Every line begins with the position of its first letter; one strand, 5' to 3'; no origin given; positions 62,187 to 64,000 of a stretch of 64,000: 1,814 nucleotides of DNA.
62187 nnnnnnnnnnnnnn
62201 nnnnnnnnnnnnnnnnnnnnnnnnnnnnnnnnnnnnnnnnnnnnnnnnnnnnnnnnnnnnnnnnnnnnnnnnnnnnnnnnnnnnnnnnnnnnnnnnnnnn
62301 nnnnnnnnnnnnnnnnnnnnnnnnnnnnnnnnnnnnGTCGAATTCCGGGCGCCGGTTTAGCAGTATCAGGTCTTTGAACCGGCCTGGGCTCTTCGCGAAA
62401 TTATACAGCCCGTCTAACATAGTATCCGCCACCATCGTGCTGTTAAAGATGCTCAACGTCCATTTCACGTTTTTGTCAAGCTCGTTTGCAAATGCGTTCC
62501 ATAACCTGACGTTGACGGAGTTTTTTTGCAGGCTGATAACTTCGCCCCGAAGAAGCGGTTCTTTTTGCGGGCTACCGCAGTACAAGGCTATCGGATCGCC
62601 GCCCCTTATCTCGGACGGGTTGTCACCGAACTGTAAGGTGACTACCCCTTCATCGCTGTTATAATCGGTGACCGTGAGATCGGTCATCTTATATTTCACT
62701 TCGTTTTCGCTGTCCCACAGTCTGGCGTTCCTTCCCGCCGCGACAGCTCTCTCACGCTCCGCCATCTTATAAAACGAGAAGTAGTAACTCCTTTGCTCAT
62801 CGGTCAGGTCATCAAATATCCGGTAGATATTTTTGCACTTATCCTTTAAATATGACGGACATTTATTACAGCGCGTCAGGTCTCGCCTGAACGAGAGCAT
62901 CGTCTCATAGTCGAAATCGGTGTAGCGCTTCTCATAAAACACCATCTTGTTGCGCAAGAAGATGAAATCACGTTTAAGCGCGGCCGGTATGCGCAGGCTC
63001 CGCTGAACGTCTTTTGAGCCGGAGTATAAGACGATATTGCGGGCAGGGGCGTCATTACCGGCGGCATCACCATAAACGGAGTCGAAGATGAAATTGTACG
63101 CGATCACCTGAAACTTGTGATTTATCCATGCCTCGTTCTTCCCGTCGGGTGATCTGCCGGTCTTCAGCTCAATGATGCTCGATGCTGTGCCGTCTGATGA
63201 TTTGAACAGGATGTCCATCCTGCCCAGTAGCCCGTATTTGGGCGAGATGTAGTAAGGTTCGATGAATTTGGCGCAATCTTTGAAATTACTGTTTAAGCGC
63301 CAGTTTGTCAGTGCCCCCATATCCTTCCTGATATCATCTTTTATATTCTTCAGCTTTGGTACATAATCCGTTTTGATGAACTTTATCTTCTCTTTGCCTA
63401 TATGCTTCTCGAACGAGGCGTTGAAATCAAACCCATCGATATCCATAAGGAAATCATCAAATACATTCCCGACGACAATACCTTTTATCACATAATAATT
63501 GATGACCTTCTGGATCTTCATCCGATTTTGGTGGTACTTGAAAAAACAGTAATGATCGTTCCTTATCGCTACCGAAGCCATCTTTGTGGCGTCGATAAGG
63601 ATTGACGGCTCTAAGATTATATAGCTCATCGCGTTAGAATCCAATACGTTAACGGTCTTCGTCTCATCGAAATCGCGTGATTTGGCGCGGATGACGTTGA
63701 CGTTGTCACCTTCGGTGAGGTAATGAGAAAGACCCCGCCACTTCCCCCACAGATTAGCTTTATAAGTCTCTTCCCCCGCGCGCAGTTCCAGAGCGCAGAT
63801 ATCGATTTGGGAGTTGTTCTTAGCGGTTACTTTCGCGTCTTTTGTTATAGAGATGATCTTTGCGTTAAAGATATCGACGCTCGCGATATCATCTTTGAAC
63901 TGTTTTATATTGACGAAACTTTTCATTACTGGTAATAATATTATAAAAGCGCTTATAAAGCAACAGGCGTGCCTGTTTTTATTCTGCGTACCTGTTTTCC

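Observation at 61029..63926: Stand-alone Dna2-like nuclease-helicase (possible Nhi-like anti-phage or anti-plasmid factor) at the contig end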

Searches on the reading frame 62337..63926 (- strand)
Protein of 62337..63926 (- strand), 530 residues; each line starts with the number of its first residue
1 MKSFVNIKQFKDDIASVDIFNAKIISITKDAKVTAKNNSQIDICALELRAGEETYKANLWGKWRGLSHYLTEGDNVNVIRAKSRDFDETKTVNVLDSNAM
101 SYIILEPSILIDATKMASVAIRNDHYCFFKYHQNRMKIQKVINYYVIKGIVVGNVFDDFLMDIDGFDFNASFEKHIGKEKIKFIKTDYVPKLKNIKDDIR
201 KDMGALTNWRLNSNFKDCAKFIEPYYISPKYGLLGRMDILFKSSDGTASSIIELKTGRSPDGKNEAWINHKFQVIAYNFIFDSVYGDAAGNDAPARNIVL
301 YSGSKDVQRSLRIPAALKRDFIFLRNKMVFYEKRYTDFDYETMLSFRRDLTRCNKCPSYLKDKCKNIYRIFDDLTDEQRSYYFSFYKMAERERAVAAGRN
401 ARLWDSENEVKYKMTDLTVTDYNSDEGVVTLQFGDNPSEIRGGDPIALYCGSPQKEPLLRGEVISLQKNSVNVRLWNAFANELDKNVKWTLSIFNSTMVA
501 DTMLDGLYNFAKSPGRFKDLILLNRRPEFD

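Call 34: search_protein_representatives(protein=window:62337-63926:-)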
Query: 530 residues. Proteins with E-value up to 0.001 (for the whole library): 523; up to 1e-10: 194; up to 1e-30: 3. The best 150 are listed.
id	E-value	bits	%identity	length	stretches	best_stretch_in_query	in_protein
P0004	7.9e-178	609.1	52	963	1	1-530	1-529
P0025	9.6e-65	236.0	33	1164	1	18-529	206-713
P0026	1.9e-39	152.5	28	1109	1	7-523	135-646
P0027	7.9e-28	114.2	29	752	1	93-530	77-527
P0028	4.6e-26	108.4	28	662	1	37-388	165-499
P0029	3.0e-25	105.7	29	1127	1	14-529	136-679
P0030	3.1e-25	105.6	28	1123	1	64-530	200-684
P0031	2.4e-24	102.7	28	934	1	87-528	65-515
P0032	3.4e-24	102.2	31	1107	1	96-396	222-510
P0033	1.2e-22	97.1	26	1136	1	90-523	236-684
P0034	1.0e-21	94.0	28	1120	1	55-526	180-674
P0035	1.9e-21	93.1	29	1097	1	93-527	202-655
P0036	3.9e-21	92.1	30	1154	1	41-529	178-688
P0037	1.4e-20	90.2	29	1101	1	97-527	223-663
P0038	2.4e-20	89.5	29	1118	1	81-529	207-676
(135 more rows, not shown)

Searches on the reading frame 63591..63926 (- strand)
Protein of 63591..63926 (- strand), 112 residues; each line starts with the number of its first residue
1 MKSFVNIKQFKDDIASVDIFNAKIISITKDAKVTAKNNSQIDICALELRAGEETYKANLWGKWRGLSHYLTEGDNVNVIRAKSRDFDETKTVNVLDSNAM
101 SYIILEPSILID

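Call 94: predict_structure(alignment_id=A5)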
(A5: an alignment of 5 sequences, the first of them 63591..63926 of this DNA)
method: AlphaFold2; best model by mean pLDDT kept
length: 112 residues; sequences in the alignment: 5
mean_pLDDT: 59.9   pTM: 0.58
mean pLDDT of the five models: 59.9, 58.6, 58.3, 57.7, 54.5
residues with pLDDT >= 90: 3; 70-90: 44; 50-70: 26; < 50: 39
segments of 3 or more residues with pLDDT < 50: 1-11, 85-112
pLDDT, mean of each block of 10 residues (from residue 1): 33 60 85 72 81 78 74 74 47 34 28 26
secondary structure, 60 per line:
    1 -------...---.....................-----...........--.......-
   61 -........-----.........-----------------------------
elements in order: E14-34 E40-50 E53-59 H62-69 E75-83
